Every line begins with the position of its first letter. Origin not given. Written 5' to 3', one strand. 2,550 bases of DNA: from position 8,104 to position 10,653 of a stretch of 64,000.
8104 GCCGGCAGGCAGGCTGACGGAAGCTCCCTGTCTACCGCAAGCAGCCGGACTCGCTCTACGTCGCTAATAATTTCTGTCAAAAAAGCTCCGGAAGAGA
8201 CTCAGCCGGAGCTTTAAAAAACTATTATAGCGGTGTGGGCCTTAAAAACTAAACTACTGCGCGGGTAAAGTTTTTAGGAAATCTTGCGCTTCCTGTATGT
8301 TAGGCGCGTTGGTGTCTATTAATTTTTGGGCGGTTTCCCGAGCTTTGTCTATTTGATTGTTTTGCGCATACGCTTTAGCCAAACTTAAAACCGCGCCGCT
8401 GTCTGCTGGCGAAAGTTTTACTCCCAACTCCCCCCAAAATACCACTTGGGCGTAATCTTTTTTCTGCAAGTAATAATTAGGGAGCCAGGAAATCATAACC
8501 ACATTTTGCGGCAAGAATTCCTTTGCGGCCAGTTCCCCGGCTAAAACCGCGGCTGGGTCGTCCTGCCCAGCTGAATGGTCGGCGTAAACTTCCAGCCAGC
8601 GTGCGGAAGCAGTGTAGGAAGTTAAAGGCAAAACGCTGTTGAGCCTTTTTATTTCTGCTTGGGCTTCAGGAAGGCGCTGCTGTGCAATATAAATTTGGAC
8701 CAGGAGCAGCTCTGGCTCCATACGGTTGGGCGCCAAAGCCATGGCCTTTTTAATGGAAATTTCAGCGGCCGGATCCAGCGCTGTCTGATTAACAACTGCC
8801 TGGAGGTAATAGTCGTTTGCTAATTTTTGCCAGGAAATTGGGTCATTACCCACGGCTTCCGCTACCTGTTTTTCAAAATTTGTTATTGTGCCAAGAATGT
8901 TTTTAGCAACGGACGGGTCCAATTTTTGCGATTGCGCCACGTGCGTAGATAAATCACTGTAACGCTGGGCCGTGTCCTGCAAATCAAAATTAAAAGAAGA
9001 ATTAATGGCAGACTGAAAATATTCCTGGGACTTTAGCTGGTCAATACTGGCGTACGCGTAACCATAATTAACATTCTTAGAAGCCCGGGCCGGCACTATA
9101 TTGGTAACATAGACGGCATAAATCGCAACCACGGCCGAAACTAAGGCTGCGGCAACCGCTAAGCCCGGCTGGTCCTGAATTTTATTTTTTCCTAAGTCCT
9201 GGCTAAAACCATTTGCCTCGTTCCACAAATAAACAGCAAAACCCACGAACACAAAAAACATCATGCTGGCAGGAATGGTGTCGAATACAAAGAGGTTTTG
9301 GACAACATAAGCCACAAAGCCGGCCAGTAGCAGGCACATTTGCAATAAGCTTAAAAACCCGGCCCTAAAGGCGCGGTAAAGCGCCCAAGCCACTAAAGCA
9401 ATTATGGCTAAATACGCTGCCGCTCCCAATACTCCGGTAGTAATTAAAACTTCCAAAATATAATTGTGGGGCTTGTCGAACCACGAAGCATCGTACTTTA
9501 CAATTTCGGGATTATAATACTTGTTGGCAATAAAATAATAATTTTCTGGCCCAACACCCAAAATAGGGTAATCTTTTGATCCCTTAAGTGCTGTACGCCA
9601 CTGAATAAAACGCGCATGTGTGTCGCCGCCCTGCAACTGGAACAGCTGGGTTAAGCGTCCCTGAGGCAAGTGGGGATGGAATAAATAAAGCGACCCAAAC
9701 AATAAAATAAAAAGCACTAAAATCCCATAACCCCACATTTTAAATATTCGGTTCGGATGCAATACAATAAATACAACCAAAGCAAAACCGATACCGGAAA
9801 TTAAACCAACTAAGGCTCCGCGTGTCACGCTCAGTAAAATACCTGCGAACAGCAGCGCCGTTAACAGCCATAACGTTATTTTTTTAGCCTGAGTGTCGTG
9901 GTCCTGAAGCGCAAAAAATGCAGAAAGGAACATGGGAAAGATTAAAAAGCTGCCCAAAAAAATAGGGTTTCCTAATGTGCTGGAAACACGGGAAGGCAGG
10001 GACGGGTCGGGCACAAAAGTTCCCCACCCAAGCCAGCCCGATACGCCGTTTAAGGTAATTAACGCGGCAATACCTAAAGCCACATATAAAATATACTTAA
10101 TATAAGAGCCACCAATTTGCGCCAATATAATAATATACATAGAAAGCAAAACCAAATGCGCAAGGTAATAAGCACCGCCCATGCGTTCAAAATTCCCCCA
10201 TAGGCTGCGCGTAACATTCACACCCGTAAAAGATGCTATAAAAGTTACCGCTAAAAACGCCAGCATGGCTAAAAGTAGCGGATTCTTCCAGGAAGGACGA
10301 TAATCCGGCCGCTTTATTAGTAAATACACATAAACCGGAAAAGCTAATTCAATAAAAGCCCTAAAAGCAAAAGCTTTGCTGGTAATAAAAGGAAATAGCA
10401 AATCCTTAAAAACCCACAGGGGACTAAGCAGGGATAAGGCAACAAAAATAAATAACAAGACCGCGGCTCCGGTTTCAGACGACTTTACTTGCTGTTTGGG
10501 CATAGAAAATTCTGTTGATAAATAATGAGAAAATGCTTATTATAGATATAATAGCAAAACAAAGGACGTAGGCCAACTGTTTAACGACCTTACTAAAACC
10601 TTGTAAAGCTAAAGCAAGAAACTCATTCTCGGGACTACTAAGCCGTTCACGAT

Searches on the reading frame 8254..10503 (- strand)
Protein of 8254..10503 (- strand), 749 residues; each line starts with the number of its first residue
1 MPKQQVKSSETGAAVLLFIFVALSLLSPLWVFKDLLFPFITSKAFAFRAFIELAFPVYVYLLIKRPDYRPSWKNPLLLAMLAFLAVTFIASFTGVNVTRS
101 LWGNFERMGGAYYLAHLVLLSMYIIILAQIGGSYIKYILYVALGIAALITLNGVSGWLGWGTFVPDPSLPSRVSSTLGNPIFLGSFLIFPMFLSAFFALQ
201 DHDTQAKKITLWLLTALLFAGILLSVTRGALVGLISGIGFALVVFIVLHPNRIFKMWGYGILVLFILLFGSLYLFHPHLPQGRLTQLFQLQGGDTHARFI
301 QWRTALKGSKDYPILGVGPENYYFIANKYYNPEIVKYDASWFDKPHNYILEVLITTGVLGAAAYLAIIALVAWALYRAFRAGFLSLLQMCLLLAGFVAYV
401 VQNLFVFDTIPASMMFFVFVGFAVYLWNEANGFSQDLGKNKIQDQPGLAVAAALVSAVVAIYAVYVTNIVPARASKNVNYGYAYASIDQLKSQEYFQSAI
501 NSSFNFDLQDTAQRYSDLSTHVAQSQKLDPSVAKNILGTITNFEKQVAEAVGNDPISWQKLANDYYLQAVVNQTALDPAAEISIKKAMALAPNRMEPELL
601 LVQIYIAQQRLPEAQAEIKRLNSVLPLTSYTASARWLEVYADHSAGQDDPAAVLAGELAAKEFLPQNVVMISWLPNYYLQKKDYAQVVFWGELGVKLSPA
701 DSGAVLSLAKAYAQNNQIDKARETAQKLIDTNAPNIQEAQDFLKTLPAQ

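Call 8: search_protein_families(library=pfam, proteins=[window:8254-10503:-], max_evalue=0.001)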
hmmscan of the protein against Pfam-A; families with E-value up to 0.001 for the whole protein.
window:8254-10503:- (749 aa): 3 families
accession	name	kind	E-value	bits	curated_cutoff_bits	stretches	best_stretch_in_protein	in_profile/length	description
PF04932.20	Wzy_C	-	7.3e-21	75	31.7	1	214-365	2-149/149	O-Antigen ligase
PF14559.12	TPR_19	-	1.3e-09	38.6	25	2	696-741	19-63/68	Tetratricopeptide repeat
PF13428.12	TPR_14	-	0.00063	20.6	23.5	0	704-732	3-31/44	Tetratricopeptide repeat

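Call 24: find_encoding_contigs(protein=window:8254-10503:-, flank=10000, max_places=4)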
Protein window:8254-10503:- (749 aa): no gene with exactly this product is on record in the collection.

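Call 27: find_encoding_contigs(protein=window:8254-10458:-, flank=10000, max_places=5)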
Protein window:8254-10458:- (734 aa): 1 contig read that carries it; 1 place shown.
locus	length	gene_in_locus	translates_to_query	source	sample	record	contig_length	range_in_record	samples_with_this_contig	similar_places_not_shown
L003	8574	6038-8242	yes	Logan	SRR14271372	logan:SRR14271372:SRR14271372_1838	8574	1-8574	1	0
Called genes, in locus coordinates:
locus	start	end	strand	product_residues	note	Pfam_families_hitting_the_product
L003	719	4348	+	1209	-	-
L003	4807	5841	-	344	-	PF13354:Beta-lactamase2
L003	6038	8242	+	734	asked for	PF04932:Wzy_C, PF14559:TPR_19 (faint)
